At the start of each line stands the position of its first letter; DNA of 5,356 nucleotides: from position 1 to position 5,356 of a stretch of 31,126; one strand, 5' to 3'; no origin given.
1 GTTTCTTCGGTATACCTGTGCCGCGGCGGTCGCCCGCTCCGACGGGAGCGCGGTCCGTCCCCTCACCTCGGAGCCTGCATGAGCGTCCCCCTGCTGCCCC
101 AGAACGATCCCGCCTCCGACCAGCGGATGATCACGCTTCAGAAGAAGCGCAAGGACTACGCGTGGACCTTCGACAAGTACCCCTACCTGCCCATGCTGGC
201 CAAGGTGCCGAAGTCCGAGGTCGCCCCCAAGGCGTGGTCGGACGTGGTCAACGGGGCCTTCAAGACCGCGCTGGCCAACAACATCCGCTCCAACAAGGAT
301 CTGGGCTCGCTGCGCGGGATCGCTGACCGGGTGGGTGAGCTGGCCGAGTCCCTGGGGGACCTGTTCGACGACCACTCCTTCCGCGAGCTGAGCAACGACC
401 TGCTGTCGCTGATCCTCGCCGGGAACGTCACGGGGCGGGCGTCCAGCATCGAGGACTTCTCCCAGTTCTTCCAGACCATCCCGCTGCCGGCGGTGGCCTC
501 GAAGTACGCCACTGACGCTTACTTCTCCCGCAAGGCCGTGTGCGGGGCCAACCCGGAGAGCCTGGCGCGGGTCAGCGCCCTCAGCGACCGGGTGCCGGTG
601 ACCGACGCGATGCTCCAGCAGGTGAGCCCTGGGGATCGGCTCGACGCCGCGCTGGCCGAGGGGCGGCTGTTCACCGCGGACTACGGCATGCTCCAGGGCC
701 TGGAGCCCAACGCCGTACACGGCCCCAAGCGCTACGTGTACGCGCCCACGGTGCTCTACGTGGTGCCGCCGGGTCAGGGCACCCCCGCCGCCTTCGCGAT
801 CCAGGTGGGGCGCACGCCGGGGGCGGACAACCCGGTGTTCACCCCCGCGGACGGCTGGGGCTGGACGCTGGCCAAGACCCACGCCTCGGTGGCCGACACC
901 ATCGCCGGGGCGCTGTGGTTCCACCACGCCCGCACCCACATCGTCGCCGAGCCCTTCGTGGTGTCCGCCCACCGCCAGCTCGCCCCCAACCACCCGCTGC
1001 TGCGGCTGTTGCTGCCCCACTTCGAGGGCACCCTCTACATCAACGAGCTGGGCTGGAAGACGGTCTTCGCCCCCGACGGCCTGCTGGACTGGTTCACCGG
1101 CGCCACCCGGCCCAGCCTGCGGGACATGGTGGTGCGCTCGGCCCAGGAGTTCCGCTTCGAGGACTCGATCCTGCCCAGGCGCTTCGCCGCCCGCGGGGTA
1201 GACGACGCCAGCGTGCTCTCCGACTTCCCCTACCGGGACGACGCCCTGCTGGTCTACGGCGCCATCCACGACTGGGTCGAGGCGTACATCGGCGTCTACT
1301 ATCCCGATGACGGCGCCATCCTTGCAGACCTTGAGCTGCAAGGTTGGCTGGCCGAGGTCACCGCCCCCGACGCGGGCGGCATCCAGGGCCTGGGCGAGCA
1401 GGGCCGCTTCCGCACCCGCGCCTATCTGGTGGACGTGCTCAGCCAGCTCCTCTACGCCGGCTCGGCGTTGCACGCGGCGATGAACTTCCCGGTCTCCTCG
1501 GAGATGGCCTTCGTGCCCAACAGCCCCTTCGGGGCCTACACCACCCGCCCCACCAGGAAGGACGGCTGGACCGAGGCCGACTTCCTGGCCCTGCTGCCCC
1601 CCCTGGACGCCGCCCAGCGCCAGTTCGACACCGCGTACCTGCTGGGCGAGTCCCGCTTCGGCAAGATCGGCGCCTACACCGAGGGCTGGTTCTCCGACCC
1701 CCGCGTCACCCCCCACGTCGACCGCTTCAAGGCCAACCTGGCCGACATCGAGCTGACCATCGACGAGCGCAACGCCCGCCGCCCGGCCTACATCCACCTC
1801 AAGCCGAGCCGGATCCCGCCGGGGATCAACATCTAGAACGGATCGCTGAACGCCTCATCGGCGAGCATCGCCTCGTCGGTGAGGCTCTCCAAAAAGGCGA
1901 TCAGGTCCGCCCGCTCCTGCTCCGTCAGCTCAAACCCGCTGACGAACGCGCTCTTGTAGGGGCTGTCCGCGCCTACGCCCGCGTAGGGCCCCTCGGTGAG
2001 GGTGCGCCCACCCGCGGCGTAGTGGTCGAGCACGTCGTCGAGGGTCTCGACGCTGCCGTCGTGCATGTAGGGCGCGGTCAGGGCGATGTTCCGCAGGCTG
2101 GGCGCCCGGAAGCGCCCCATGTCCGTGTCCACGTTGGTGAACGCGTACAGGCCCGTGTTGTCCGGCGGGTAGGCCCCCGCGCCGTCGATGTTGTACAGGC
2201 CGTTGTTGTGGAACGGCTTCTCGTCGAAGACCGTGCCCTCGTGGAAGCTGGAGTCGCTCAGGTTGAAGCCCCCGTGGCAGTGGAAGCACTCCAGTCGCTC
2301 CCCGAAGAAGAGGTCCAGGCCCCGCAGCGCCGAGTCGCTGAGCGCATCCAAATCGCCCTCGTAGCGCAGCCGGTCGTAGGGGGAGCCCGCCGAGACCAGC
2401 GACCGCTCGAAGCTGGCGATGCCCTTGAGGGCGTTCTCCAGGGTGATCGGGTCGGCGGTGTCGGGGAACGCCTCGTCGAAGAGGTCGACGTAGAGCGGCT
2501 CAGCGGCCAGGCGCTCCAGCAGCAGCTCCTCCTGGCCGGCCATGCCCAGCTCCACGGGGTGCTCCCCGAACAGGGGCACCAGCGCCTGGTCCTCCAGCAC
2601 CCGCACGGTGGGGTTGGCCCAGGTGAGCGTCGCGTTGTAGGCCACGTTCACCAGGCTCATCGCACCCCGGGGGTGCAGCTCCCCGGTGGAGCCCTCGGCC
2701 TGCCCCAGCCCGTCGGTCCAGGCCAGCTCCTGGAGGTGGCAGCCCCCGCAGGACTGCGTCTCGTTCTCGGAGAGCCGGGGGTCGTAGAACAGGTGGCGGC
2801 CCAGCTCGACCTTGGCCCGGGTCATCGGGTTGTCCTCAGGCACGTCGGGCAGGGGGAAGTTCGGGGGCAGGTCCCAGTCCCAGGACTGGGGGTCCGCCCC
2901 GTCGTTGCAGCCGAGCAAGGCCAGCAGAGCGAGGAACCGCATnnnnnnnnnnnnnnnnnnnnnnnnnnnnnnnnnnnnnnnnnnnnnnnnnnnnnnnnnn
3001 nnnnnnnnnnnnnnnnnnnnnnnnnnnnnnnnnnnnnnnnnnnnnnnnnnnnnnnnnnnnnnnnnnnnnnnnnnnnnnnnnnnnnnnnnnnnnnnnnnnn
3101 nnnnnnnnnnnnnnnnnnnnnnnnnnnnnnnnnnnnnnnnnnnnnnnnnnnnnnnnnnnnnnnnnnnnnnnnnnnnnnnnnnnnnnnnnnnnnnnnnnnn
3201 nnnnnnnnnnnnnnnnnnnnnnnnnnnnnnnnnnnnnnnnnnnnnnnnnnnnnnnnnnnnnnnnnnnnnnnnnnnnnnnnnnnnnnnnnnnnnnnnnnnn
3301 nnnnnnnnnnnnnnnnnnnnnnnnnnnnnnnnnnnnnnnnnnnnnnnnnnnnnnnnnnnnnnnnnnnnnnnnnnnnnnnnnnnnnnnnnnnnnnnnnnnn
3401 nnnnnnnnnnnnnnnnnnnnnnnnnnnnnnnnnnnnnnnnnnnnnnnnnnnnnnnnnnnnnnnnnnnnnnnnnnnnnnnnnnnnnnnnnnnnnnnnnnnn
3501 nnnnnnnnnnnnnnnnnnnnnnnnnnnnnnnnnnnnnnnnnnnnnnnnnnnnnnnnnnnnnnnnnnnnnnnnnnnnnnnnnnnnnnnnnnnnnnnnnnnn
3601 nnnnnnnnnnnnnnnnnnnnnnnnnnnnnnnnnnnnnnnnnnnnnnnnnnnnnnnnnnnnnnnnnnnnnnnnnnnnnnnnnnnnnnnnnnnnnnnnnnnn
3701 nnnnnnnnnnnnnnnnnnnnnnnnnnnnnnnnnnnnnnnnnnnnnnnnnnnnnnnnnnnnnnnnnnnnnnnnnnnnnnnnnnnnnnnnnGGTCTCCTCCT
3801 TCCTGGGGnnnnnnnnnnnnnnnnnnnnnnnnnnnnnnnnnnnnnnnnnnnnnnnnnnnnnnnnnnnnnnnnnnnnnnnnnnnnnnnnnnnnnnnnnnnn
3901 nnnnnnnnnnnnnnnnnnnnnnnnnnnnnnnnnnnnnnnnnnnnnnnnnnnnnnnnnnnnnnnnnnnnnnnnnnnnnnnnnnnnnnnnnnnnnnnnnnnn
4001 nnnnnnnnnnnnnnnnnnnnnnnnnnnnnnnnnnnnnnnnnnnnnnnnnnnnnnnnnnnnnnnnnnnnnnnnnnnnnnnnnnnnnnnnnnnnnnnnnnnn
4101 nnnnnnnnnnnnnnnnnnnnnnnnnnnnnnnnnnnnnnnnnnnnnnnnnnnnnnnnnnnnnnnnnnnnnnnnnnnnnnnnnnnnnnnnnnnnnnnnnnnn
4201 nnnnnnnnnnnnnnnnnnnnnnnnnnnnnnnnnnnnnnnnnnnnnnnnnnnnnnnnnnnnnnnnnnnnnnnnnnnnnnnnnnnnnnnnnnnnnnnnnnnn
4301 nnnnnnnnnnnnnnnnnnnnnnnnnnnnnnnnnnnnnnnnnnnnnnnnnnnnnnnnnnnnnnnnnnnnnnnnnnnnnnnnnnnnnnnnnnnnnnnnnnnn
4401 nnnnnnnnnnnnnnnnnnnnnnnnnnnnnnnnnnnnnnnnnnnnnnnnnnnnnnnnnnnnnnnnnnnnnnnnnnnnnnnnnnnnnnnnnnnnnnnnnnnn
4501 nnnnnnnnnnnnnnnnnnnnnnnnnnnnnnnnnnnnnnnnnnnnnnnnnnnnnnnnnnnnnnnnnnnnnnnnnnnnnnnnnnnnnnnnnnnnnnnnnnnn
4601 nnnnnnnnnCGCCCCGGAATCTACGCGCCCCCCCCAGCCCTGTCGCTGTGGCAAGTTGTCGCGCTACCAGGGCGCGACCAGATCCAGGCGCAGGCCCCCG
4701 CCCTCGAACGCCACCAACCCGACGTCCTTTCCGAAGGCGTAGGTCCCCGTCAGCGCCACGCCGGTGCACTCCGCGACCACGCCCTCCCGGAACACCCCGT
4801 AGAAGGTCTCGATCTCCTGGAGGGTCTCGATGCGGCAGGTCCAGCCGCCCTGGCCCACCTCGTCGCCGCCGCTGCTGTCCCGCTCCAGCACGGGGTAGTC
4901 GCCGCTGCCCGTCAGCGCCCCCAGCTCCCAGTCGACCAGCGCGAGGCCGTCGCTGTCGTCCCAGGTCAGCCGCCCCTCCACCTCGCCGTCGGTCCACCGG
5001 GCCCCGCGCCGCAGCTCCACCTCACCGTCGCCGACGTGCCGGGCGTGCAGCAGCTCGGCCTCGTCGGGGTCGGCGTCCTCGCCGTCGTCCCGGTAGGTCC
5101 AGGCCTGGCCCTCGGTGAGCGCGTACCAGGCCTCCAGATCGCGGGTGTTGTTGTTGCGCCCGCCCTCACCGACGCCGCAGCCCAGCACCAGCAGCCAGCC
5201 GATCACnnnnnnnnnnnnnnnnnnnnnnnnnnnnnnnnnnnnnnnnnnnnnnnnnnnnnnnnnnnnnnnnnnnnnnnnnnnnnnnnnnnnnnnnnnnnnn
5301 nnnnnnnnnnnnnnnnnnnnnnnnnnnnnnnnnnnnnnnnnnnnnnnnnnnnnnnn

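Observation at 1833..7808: MbnP/MbnH-like pair at the end of a translationally coupled operon of six exported proteins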

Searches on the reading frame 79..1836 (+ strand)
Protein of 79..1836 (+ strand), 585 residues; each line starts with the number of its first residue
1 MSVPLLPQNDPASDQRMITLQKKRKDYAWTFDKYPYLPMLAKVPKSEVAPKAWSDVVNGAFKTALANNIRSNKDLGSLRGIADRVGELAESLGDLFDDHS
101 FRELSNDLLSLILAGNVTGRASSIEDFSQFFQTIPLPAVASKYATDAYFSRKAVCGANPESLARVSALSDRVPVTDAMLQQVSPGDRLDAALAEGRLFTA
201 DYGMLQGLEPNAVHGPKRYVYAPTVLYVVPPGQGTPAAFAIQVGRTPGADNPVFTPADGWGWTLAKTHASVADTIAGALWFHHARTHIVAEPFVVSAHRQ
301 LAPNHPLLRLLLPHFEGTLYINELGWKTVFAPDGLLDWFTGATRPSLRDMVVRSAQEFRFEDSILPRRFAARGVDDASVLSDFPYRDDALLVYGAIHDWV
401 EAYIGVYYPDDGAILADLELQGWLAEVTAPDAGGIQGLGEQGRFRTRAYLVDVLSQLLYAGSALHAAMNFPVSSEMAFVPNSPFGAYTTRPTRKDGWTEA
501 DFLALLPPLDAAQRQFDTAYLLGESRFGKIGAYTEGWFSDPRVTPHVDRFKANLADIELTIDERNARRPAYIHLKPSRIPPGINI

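Call 5: search_protein_families(library=pfam, proteins=[window:79-1836:+], max_evalue=0.01)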
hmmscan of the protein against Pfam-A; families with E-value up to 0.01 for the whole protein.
window:79-1836:+ (585 aa): 1 family
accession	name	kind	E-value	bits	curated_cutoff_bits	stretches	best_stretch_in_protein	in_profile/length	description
PF00305.24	Lipoxygenase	-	6.1e-51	174.2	23.6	1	140-567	188-654/673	Lipoxygenase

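Call 6: search_protein_families(library=ncbifam, proteins=[window:79-1836:+], max_evalue=0.01)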
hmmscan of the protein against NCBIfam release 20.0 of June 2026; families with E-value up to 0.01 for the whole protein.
window:79-1836:+ (585 aa): 0 families

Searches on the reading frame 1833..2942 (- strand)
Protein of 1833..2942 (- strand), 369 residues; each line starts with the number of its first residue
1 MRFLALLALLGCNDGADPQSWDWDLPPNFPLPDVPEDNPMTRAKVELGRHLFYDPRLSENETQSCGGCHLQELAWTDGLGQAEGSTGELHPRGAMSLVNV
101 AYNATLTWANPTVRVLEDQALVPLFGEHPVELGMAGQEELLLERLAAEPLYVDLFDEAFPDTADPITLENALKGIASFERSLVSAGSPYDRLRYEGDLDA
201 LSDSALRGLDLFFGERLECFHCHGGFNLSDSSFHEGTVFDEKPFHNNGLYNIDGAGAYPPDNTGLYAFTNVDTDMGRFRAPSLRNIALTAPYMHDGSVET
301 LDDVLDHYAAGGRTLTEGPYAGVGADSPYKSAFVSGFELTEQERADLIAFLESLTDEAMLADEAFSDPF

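Call 5: search_protein_families(library=pfam, proteins=[window:1833-2942:-], max_evalue=0.01)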
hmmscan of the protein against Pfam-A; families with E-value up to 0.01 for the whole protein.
window:1833-2942:- (369 aa): 3 families
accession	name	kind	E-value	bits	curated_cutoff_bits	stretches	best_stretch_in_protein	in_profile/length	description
PF03150.19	CCP_MauG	-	4.1e-43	148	25.6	1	43-196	2-146/149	Di-haem cytochrome c peroxidase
PF21419.2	RoxA-like_Cyt-c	-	2.9e-06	27.2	26.7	1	279-306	3-30/39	RoxA-like, cytochrome c-like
PF00034.26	Cytochrom_C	-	0.0021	19.8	21.3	0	219-354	12-89/90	Cytochrome c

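Call 6: search_protein_families(library=ncbifam, proteins=[window:1833-2942:-], max_evalue=0.01)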
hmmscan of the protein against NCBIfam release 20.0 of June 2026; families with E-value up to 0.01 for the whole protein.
window:1833-2942:- (369 aa): 7 families
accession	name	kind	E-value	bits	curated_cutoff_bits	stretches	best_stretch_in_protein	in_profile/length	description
TIGR04039.1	MXAN_0977_Heme2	hypoth_equivalog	4.1e-153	509.4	362.85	1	34-369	1-336/336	MbnH family di-heme enzyme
TIGR03791.1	TTQ_mauG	equivalog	9.4e-55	185.9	443.85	1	41-358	2-282/291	tryptophan tryptophylquinone biosynthesis enzyme MauG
TIGR03981.2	SAM_quin_mod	hypoth_equivalog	9.5e-27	93.9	340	2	162-352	223-409/411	His-Xaa-Ser system-associated MauG-like protein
NF052341.1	hydrazine_gamma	equivalog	4.6e-07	29.1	625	1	170-307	167-310/339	hydrazine synthase subunit gamma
NF040606.1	CytoC_perox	subfamily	1.1e-05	24.8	150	1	277-306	425-454/524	di-heme-cytochrome C peroxidase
NF052342.1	hydrazine_BC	exception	0.00045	18.5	1250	1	172-309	520-663/690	hydrazine synthase subunit beta-gamma fusion subunit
NF051462.1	RoxC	equivalog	0.0025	16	900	1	278-307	653-682/812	putative rubber dioxygenase RoxC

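Call 25: search_solved_structures(query=window:1833-2942:-, show_alignments=1, max_evalue=0.00001)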
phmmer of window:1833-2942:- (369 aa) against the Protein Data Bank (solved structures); distinct sequences matched with E-value up to 0.00001: 28.
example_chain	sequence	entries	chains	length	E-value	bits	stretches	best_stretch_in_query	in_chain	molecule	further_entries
6e1c_A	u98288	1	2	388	1.1e-112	380.2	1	3-369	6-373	Di-heme enzyme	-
4aao_A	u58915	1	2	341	2.5e-41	145.4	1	31-306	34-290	CYTOCHROME C551 PEROXIDASE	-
2c1u_A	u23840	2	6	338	2.6e-41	145.3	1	32-303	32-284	DI-HAEM CYTOCHROME C PEROXIDASE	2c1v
4aal_A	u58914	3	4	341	3.5e-41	144.9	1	31-306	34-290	CYTOCHROME C551 PEROXIDASE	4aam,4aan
3hq9_A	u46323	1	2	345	7.2e-38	134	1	36-304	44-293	Cytochrome c551 peroxidase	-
1nml_A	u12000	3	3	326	3.4e-37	131.8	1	31-305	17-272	di-haem cytochrome c peroxidase | Cytochrome c peroxidase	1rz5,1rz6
3hq8_A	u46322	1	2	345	4.3e-37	131.4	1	36-304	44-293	Cytochrome c551 peroxidase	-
3hq6_A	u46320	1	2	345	5e-37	131.2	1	36-304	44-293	Cytochrome c551 peroxidase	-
3hq7_A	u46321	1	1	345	4.8e-36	128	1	36-304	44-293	Cytochrome c551 peroxidase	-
1eb7_A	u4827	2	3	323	3.3e-34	121.9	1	37-305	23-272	CYTOCHROME C551 PEROXIDASE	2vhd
1zzh_A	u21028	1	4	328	5.4e-34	121.2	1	31-306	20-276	cytochrome c peroxidase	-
1iqc_A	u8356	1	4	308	1.6e-31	113.1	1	29-306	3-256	di-heme peroxidase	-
9qdt_A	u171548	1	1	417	5e-31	111.5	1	28-305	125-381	Probable cytochrome c peroxidase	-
6qkn_A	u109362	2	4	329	1.2e-30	110.2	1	30-305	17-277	Cytochrome-c peroxidase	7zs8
6fu3_A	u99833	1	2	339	1.3e-30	110.1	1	30-305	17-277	Protein CcpR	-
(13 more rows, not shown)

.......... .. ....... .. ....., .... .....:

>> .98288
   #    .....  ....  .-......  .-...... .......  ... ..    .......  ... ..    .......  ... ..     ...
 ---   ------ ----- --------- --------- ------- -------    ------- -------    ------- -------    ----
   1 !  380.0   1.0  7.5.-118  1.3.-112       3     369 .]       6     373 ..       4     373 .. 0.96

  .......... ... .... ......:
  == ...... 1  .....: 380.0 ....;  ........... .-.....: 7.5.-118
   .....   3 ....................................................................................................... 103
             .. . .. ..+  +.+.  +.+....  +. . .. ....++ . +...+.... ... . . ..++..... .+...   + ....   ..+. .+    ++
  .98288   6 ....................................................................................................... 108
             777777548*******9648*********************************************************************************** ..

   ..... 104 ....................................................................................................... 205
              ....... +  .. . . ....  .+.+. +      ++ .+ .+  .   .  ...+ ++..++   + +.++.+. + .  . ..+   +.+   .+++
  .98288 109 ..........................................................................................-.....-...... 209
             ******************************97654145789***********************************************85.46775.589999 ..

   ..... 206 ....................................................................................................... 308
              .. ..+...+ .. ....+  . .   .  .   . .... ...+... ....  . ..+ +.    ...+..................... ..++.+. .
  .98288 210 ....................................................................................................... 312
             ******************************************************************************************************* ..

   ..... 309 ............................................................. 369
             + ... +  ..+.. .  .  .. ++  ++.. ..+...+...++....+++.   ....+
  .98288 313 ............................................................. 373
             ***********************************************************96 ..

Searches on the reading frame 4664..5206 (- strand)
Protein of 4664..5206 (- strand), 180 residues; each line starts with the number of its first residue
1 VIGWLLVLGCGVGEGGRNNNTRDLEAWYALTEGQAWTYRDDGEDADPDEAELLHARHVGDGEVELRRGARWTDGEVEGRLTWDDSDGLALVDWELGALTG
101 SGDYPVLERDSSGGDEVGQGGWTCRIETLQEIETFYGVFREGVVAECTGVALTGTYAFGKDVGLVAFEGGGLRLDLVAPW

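Call 5: search_protein_families(library=pfam, proteins=[window:4664-5206:-], max_evalue=0.01)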
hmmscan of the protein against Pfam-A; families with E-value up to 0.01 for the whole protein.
window:4664-5206:- (180 aa): 0 families

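Call 6: search_protein_families(library=ncbifam, proteins=[window:4664-5206:-], max_evalue=0.01)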
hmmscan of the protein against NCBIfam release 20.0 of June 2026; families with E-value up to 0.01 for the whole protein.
window:4664-5206:- (180 aa): 0 families
